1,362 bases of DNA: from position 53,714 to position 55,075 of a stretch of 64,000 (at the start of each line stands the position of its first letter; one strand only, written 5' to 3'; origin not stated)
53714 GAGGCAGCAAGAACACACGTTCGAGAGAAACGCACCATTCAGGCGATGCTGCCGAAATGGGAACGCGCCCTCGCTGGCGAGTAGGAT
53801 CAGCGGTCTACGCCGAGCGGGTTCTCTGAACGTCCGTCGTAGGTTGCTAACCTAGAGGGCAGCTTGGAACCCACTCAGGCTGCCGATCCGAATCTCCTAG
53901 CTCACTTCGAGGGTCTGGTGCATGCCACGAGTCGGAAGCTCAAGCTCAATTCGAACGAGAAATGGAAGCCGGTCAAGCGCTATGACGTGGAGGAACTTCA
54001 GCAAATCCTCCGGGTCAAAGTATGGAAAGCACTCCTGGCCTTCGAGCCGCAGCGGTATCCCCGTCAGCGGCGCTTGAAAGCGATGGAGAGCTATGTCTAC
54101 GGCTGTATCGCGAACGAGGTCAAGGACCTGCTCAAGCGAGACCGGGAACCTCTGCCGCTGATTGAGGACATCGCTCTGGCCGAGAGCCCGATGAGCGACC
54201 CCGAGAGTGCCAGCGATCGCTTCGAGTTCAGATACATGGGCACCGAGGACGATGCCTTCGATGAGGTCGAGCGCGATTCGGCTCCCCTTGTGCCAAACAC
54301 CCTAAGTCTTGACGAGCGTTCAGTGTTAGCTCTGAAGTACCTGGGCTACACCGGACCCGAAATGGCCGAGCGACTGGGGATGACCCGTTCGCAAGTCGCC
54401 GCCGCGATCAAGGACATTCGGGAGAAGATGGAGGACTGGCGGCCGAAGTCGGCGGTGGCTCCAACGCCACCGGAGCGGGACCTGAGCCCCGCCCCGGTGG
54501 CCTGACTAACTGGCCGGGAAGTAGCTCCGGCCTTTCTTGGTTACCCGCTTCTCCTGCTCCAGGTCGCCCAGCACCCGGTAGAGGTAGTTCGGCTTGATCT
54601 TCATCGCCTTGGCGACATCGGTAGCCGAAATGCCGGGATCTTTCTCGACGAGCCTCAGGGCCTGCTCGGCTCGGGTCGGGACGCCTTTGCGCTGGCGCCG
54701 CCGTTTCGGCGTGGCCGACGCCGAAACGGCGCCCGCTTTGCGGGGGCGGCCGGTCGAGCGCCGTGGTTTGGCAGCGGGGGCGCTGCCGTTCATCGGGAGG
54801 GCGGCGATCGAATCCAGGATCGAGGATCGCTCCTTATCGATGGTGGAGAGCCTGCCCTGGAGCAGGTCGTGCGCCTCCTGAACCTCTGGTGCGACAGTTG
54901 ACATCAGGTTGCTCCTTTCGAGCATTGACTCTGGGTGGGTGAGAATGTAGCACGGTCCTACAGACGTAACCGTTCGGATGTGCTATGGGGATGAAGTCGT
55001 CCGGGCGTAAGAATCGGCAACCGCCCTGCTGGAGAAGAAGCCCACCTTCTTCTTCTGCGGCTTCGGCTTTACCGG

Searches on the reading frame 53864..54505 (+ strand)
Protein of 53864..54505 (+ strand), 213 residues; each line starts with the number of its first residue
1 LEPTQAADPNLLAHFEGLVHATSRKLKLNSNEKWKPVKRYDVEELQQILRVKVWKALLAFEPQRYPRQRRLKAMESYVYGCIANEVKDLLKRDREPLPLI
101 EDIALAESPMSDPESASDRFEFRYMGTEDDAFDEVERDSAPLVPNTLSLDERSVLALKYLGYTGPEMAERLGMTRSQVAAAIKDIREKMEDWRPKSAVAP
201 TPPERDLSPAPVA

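Call 10: search_protein_families(library=pfam, proteins=[window:53864-54505:+], max_evalue=0.01)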
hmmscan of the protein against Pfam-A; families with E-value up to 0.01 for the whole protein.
window:53864-54505:+ (213 aa): 2 families
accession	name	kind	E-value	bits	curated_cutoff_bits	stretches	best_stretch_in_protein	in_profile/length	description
PF08281.18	Sigma70_r4_2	-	3.7e-05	23.7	25.7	1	145-189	9-54/54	Sigma-70, region 4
PF04542.20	Sigma70_r2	-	0.0094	16.2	24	0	40-94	21-69/71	Sigma-70 region 2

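Call 11: search_protein_families(library=phrogs, proteins=[window:53864-54505:+], max_evalue=0.001)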
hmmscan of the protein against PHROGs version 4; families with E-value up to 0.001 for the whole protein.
window:53864-54505:+ (213 aa): 4 families
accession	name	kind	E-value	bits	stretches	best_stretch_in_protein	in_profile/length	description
phrog_351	-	transcription regulation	2.6e-07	30.6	1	7-190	504-723/928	RNA polymerase sigma factor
phrog_1740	-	transcription regulation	6.7e-07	29.2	1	37-190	78-213/567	RNA polymerase sigma factor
phrog_27555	-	transcription regulation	0.00024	21.7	1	143-189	128-174/203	transcriptional regulator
phrog_3512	-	transcription regulation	0.00041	21.5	1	146-192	65-112/130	sigma factor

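Call 38: find_homologous_proteins(query=window:53864-54505:+, max_evalue=0.001)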
Query window:53864-54505:+ (213 aa): 19 proteins with E <= 0.001 among 383 candidates.
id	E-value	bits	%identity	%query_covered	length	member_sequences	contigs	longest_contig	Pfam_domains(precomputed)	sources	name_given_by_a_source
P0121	3.2e-135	466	100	100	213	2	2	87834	-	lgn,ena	-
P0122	1.8e-99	350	78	100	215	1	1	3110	-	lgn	-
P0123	1.5e-98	347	75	100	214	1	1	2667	-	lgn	-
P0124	2.4e-51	193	53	92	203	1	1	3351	-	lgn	-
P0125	2.7e-47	179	47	95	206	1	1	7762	-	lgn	-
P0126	3.2e-47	179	49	99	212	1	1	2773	-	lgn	-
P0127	4.6e-47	179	51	95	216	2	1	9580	-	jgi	jgi:RNA polymerase sigma factor (sigma-70 family)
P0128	6.0e-47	178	50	95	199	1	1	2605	-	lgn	-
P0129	4.6e-45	172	49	99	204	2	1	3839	-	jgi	jgi:DNA-directed RNA polymerase specialized sigma24 family protein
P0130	6.0e-45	172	49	94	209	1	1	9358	-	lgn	-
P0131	1.1e-44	171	46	99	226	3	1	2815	-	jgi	jgi:DNA-directed RNA polymerase specialized sigma24 family protein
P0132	1.8e-39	154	43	96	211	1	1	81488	PF04542.21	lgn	-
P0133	1.3e-38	151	44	92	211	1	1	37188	-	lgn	-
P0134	4.3e-34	136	48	76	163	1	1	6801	-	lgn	-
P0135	5.8e-24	103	36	93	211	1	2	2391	PF04542.21,PF08281.19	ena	-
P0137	1.5e-19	89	36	90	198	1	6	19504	PF04542.21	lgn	-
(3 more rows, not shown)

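Call 39: search_protein_families(library=ncbifam, proteins=[window:53864-54505:+, P0127, P0132, P0135, P0137], max_evalue=0.01)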
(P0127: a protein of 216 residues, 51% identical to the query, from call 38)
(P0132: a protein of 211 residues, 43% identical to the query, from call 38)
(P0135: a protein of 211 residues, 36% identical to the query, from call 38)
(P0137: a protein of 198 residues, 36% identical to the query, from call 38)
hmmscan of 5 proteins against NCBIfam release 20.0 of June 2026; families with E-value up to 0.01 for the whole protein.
window:53864-54505:+ (213 aa): 2 families
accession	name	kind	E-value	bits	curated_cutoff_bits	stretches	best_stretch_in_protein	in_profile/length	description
TIGR02937.1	sigma70-ECF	superfamily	5.2e-13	48.9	42.9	1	13-190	8-162/165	sigma-70 family RNA polymerase sigma factor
TIGR02980.1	SigBFG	subfamily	0.0066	16.2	234.35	0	123-188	154-221/227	SigB/SigF/SigG family RNA polymerase sigma factor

P0127 (216 aa): 2 families
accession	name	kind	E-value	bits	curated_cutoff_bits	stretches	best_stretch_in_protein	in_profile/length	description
TIGR02937.1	sigma70-ECF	superfamily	3.2e-09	36.6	42.9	1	27-192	5-162/165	sigma-70 family RNA polymerase sigma factor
NF010500.0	PRK13919.1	subfamily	0.0012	19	226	0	27-75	27-74/186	putative RNA polymerase sigma E protein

P0132 (211 aa): 3 families
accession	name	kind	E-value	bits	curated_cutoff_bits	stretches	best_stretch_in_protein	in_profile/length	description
TIGR02937.1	sigma70-ECF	superfamily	6.6e-10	38.9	42.9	1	10-187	5-161/165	sigma-70 family RNA polymerase sigma factor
TIGR02989.1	Sig-70_gvs1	subfamily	3.8e-05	23.7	124.55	0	31-103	24-80/158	RNA polymerase sigma-70 factor, Rhodopirellula/Verrucomicrobium family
TIGR02980.1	SigBFG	subfamily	0.001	18.8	234.35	0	6-57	3-52/227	SigB/SigF/SigG family RNA polymerase sigma factor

P0135 (211 aa): 9 families
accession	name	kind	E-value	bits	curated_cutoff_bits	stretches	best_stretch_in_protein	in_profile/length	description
TIGR02937.1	sigma70-ECF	superfamily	1e-11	44.8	42.9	1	7-177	7-160/165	sigma-70 family RNA polymerase sigma factor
TIGR02980.1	SigBFG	subfamily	6.9e-05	22.7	234.35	0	8-53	10-54/227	SigB/SigF/SigG family RNA polymerase sigma factor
TIGR02985.1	Sig70_bacteroi1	subfamily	0.00031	21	126.4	1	60-169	47-149/162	RNA polymerase sigma-70 factor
TIGR02952.1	Sig70_famx2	equivalog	0.00058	19.8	206.45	1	54-169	52-157/170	ECF subfamily RNA polymerase sigma factor, BldN family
NF058625.1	sigma_PG0214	equivalog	0.002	17.9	130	0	59-170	47-149/170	GFO_1088 family ECF-type sigma factor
NF010500.0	PRK13919.1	subfamily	0.0025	18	226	0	24-53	45-74/186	putative RNA polymerase sigma E protein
NF009195.0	PRK12543.1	subfamily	0.0044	16.5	197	0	130-175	125-175/192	RNA polymerase sigma factor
TIGR03541.1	reg_near_HchA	equivalog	0.0069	15.9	215.6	0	131-178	167-214/232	PA1136 family autoinducer-binding transcriptional regulator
TIGR02957.1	SigX4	subfamily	0.0085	15.3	323.25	0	42-82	147-187/281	RNA polymerase sigma-70 factor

P0137 (198 aa): 7 families
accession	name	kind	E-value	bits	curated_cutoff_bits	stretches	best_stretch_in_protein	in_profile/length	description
TIGR02937.1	sigma70-ECF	superfamily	5.7e-11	42.3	42.9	1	14-172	11-162/165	sigma-70 family RNA polymerase sigma factor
NF003054.0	PRK03975.1-1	equivalog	0.00079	19.4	239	1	128-190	36-98/171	putative transcriptional regulator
NF009171.0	PRK12518.1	equivalog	0.00086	19.2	208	1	31-174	52-183/191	RNA polymerase sigma factor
TIGR02980.1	SigBFG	subfamily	0.0019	17.9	234.35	0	15-55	14-53/227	SigB/SigF/SigG family RNA polymerase sigma factor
NF009195.0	PRK12543.1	subfamily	0.0028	17.1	197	0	29-171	44-178/192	RNA polymerase sigma factor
TIGR02952.1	Sig70_famx2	equivalog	0.0044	17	206.45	1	40-158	46-153/170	ECF subfamily RNA polymerase sigma factor, BldN family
NF010500.0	PRK13919.1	subfamily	0.0056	16.9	226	0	22-157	40-165/186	putative RNA polymerase sigma E protein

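Call 49: find_encoding_contigs(protein=P0132, flank=10000, max_places=1)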
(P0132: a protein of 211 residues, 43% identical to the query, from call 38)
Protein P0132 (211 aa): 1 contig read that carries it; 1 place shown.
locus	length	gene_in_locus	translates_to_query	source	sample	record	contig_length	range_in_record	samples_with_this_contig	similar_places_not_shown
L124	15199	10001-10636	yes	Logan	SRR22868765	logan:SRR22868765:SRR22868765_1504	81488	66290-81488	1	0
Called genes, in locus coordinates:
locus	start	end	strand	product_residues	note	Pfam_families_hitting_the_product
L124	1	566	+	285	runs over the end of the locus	-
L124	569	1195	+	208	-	-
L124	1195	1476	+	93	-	PF12802:MarR_2 (weak)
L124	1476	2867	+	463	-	PF00772:DnaB, PF03796:DnaB_C, PF13481:AAA_25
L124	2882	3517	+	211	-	-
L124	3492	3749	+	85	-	-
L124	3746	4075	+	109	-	-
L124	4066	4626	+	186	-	-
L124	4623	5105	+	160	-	PF00075:RNase_H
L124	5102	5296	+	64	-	-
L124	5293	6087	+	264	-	PF00535:Glycos_transf_2, PF10111:Glyco_tranf_2_2 (faint), PF13641:Glyco_tranf_2_3, PF13632:Glyco_trans_2_3 (weak)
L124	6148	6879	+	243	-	PF08241:Methyltransf_11 (weak)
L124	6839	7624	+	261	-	PF00535:Glycos_transf_2, PF13641:Glyco_tranf_2_3 (weak)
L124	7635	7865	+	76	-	-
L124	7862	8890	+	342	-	PF13641:Glyco_tranf_2_3 (weak)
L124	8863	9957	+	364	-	-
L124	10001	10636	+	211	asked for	PF04542:Sigma70_r2 (faint)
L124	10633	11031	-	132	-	PF01978:TrmB (faint), PF02082:Rrf2 (faint)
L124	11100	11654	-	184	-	PF24746:DUF7694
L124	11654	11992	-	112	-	-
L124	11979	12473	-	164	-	-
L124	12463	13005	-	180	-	-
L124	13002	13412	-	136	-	-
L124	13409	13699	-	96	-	-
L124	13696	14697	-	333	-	PF00589:Phage_integrase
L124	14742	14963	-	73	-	-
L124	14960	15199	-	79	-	?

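Call 50: find_encoding_contigs(protein=P0133, flank=10000, max_places=1)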
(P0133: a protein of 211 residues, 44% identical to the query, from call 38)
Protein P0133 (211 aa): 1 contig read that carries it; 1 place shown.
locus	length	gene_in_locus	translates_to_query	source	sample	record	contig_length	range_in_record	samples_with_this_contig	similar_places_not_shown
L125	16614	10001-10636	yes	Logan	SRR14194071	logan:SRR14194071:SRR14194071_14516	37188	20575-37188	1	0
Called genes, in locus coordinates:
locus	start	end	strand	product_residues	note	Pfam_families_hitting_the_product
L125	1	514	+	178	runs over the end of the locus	-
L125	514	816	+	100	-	-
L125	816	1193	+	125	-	-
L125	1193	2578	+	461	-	PF00772:DnaB, PF03796:DnaB_C, PF13481:AAA_25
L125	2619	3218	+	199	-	-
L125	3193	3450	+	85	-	-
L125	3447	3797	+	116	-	-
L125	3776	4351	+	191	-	-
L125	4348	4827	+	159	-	PF00075:RNase_H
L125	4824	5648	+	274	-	PF00535:Glycos_transf_2, PF13641:Glyco_tranf_2_3 (faint)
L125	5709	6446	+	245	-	PF08241:Methyltransf_11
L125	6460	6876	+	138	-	PF25682:Phage_VG64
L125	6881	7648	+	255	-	PF00535:Glycos_transf_2, PF13641:Glyco_tranf_2_3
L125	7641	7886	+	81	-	-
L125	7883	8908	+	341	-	PF13641:Glyco_tranf_2_3 (weak)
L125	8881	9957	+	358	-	PF13524:Glyco_trans_1_2 (weak)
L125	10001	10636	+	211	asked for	-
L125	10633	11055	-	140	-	-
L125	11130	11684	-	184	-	PF24746:DUF7694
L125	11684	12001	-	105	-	-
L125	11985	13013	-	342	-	PF00589:Phage_integrase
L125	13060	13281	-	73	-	-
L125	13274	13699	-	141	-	PF19800:DUF6283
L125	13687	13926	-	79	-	-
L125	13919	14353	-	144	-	-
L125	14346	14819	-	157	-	-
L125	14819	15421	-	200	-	-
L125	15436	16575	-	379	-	PF05496:RuvB_N, PF00004:AAA, PF17864:AAA_lid_4 (weak), PF05491:WHD_RuvB (weak)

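Call 51: find_encoding_contigs(protein=P0137, flank=10000, max_places=1)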
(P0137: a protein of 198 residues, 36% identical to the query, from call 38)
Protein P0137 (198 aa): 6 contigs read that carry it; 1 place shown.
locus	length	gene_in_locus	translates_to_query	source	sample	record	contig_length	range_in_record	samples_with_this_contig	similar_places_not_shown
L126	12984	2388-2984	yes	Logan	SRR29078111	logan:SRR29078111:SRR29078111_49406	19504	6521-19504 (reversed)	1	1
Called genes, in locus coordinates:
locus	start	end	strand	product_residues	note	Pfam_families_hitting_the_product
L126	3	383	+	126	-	?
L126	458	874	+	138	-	-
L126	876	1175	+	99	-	-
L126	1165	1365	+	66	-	-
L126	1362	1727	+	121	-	-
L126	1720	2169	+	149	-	-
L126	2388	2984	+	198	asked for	PF04542:Sigma70_r2 (weak)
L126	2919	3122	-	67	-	-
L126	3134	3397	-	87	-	-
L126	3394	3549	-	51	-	-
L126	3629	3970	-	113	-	-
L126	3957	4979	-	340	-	PF02899:Phage_int_SAM_1 (faint), PF13495:Phage_int_SAM_4 (faint), PF00589:Phage_integrase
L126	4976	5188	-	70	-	-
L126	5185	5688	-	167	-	-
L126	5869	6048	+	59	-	-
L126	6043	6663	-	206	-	-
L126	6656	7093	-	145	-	-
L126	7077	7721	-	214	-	PF24746:DUF7694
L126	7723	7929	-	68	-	-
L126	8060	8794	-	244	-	-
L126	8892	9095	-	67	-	-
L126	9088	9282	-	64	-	-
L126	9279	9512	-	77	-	-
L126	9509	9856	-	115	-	-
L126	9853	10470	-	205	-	-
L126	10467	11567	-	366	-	-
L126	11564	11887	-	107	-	-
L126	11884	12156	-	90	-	-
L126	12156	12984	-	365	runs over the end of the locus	PF05496:RuvB_N, PF00004:AAA, PF07728:AAA_5 (faint), PF05491:WHD_RuvB (faint)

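Call 71: predict_structure(alignment_id=A2)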
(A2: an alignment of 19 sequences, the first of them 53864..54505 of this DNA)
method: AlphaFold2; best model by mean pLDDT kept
length: 213 residues; sequences in the alignment: 19
mean_pLDDT: 72.3   pTM: 0.46
mean pLDDT of the five models: 72.3, 72.2, 71.1, 70.9, 69.3
residues with pLDDT >= 90: 57; 70-90: 69; 50-70: 30; < 50: 57
segments of 3 or more residues with pLDDT < 50: 105-124, 128-140, 192-213
pLDDT, mean of each block of 10 residues (from residue 1): 65 90 82 73 92 92 90 93 91 66 48 46 49 43 74 84 84 90 85 46 44 47
secondary structure, 60 per line:
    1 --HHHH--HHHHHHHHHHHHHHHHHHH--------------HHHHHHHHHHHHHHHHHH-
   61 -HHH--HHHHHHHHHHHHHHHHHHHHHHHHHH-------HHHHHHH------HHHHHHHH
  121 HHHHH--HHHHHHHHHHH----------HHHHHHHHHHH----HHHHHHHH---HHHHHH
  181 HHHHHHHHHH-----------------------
elements in order: H3-6 H9-27 H42-59 H67-92 H100-106 H113-125 H128-138 H149-159 H164-171 H175-190

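Call 73: search_solved_structures(query=A2, max_evalue=1, show_alignments=2)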
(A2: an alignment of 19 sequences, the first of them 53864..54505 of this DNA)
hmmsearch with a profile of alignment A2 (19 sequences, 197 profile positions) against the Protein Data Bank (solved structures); distinct sequences matched with E-value up to 1: 56.
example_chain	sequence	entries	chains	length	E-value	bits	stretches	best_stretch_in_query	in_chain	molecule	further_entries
4cxf_A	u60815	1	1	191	1.1e-06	31.6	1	16-177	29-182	RNA POLYMERASE SIGMA FACTOR CNRH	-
8x6g_H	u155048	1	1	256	5e-05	26.3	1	130-178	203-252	RNA polymerase sigma factor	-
3mzy_A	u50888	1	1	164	0.00015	24.7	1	66-183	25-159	RNA polymerase sigma-H factor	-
1x3u_A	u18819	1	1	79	0.00027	23.8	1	132-177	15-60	Transcriptional regulatory protein fixJ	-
7r3g_B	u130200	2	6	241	0.00047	23.1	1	127-178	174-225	Regulatory protein RhlR | PROSS optimized variant of RhlR with 75 mutations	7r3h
1je8_A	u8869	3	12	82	0.00054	22.9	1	132-177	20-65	Nitrate/Nitrite Response Regulator Protein NARL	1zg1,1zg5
8u3b_G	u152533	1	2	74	0.00061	22.7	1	132-177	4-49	Nitrate/nitrite response regulator protein NarL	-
1a04_A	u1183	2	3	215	0.0017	21.3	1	131-177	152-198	NITRATE/NITRITE RESPONSE REGULATOR PROTEIN NARL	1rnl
4wt0_B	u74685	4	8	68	0.0022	20.9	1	132-184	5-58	Response regulator receiver domain protein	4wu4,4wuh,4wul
9wsf_A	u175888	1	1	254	0.0023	20.8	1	134-182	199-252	RNA polymerase sigma factor FliA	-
7x1k_A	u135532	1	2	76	0.0027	20.6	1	127-178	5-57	Chemotaxis protein CheY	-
7ve4_A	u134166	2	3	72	0.003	20.4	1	130-177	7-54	DNA-binding response regulator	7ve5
9wsm_F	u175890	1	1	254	0.003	20.4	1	134-181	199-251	RNA polymerase sigma factor FliA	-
4gvp_A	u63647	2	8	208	0.0032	20.4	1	95-177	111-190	Response regulator protein vraR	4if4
7ve6_A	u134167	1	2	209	0.0033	20.3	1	95-177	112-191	Response regulator protein VraR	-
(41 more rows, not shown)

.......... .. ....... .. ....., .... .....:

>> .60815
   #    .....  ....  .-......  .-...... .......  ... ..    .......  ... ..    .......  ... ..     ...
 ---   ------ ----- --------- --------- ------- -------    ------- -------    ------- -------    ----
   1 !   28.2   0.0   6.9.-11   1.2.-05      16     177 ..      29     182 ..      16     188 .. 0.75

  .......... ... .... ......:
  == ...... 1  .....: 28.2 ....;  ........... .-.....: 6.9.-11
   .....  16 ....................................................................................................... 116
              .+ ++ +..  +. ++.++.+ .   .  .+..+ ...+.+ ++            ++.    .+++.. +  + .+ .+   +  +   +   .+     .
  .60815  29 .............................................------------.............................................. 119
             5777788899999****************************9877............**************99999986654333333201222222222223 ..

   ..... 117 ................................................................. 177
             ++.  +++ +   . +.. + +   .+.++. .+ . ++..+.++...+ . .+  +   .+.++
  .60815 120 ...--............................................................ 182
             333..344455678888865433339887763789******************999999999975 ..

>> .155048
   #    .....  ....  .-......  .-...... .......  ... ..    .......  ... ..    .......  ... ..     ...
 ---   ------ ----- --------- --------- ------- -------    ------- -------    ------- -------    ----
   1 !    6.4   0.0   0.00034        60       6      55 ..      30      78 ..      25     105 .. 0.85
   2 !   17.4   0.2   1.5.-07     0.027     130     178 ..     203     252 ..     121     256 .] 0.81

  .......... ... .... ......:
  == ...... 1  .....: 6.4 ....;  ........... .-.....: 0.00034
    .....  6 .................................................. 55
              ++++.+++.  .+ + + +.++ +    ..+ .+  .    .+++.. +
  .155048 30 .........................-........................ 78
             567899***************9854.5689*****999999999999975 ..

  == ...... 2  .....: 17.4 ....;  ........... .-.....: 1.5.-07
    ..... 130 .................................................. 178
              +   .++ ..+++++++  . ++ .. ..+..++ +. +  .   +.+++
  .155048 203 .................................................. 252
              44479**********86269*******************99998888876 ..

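Call 74: fold_search(model_id=the predicted structure, library=pdb)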
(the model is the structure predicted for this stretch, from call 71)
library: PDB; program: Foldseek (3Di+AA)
matches with E <= 10: 316; with E <= 0.001: 1
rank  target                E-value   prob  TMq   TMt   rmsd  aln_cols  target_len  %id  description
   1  9a4r_A                2.4e-04  1.00  0.30  0.29  17.3       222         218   17  Integrative model of RPSH-RPOB by crosslinking MS and deep learning (released 2024-09-18)
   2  9a7s_A                5.2e-02  0.98  0.31  0.26  20.0       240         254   16  Integrative model of RPSD-RPOB by crosslinking MS and deep learning (released 2024-09-18)
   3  4cxf_A                8.1e-02  0.96  0.26  0.34  14.4       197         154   19  Structure of CnrH in complex with the cytosolic domain of CnrY (released 2014-04-30)
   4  6dv9_F                9.4e-02  0.75  0.24  0.28  18.6       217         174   14  Crystal structure of Mycobacterium tuberculosis transcription initiation complex(ECF sigma factor L) containing 5nt RN (released 2019-02-20)
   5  8hkc_E                9.9e-02  0.91  0.28  0.23  24.9       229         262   14  Cryo-EM structure of E. coli RNAP sigma32 complex (released 2023-05-31)
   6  9a50_A                1.1e-01  0.89  0.28  0.24  23.0       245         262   16  Integrative model of RPSB-RPOC by crosslinking MS and deep learning (released 2024-09-18)
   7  7qh5_B                1.1e-01  0.84  0.25  0.18  16.8       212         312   20  The crystal structure of the sigma factor SigG1 from Streptomyces tsukubaensis NRRL18488 (released 2022-12-21)
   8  9m9e_F                1.3e-01  0.91  0.28  0.33  15.2       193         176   18  Structural Basis of Pausing During Transcription Initiation in Mycobacterium tuberculosis (released 2026-01-14)
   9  5uxx_C                1.4e-01  0.93  0.29  0.36  16.5       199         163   16  Co-crystal structure of the sigma factor RpoE in complex with the anti-sigma factor NepR from Bartonella quintana (released 2018-02-28)
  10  6uu7_FFF              1.4e-01  0.82  0.28  0.23  23.0       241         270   13  E. coli sigma-S transcription initiation complex with a 6-nt RNA and an NTP ("Old" crystal soaked with UTP, CTP, ddG (released 2020-08-26)
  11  4nqw_A                1.5e-01  0.84  0.21  0.30  17.5       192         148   16  Structure of Mycobacterium tuberculosis extracytoplasmic function sigma factor SigK in complex with the cytosolic doma (released 2014-01-22)
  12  6kon_F                1.5e-01  0.57  0.24  0.27  19.4       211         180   16  Mycobacterium tuberculosis initial transcription complex comprising sigma H and 5'-OH RNA of 5 nt (released 2020-03-11)
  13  6kqg_F                1.5e-01  0.66  0.24  0.17  21.5       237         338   16  Thermus thermophilus initial transcription complex comprising sigma A and 5'-OH RNA of 6 nt (released 2020-03-11)
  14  5uxx_A                1.6e-01  0.90  0.26  0.34  16.6       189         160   16  Co-crystal structure of the sigma factor RpoE in complex with the anti-sigma factor NepR from Bartonella quintana (released 2018-02-28)
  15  4xlp_F                1.6e-01  0.87  0.30  0.19  21.1       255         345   16  Crystal structure of T.aquaticus transcription initiation complex containing upstream fork promoter (released 2015-09-23)
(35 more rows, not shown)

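Call 78: search_dna_similar(query=window:53864-54505:+, collection=phages, mode=protein, max_evalue=0.01, max_rows=25)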
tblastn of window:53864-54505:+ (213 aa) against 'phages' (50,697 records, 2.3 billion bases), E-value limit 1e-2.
No match.

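Call 88: search_protein_representatives(alignment_id=A2)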
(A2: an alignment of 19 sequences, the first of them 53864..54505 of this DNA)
Query: 19 sequences, 197 profile positions. Proteins with E-value up to 0.001 (for the whole library): 1590; up to 1e-10: 267; up to 1e-30: 161. The best 150 are listed.
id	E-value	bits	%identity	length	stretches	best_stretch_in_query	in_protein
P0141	4.1e-82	290.9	-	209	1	1-195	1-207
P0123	1.6e-73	262.9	-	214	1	1-185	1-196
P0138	2.6e-62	226.3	-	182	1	11-189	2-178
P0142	3.4e-61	222.7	-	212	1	1-188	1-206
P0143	2.2e-58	213.5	-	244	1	1-184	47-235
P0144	2.1e-57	210.3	-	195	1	10-184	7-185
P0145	5.1e-55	202.5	-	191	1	9-189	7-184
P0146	4.5e-54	199.4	-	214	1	1-185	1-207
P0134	5.7e-54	199.1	-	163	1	43-195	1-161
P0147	2.3e-53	197.1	-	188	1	25-193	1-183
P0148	6.6e-53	195.6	-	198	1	6-192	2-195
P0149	7.1e-53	195.5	-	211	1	7-185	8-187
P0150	1.3e-52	194.7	-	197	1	2-185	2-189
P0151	3.4e-51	190.0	-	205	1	8-189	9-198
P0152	3.4e-51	190.0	-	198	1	9-184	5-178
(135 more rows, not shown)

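Call 96: find_related_loci(query=A2, collection=viral_contigs, flank=3000)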
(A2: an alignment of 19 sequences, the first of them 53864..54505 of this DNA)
Query A2 (213 aa) in viral_contigs; peptide patterns used: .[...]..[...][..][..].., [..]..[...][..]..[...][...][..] (x = any residue, [..] = any of these).
52 stretches matched a pattern; 1 encode a relative of the query (tblastn E <= 1e-3); 1 distinct loci.
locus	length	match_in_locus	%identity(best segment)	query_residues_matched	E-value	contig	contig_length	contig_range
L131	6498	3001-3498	33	15-194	4e-25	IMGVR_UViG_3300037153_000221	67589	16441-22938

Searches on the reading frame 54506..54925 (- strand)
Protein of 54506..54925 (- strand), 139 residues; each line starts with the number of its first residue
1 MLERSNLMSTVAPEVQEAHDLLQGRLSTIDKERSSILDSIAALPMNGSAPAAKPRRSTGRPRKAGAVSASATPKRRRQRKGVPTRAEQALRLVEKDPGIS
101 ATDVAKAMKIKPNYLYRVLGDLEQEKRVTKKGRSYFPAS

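Call 24: search_protein_families(library=pfam, proteins=[window:54506-54925:-], max_evalue=0.01)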
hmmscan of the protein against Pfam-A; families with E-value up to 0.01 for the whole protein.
window:54506-54925:- (139 aa): 3 families
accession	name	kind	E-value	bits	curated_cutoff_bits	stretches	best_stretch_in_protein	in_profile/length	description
PF02796.21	HTH_7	-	0.0017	18.8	23.8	0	77-120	2-43/45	Helix-turn-helix domain of resolvase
PF13412.12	HTH_24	-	0.0028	17.6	21.9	1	90-125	9-44/48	Winged helix-turn-helix DNA-binding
PF13384.12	HTH_23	-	0.0063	16.7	24.6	0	85-119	7-38/50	Homeodomain-like domain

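Call 39: search_protein_families(library=ncbifam, proteins=[window:54506-54925:-], max_evalue=0.01)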
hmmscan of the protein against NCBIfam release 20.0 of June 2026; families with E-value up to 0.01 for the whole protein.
window:54506-54925:- (139 aa): 1 family
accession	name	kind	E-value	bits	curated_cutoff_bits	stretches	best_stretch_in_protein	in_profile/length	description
NF045644.1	TransRegBhcR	equivalog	7.5e-05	22.1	350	1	54-130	4-72/267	HTH-type transcriptional regulator BhcR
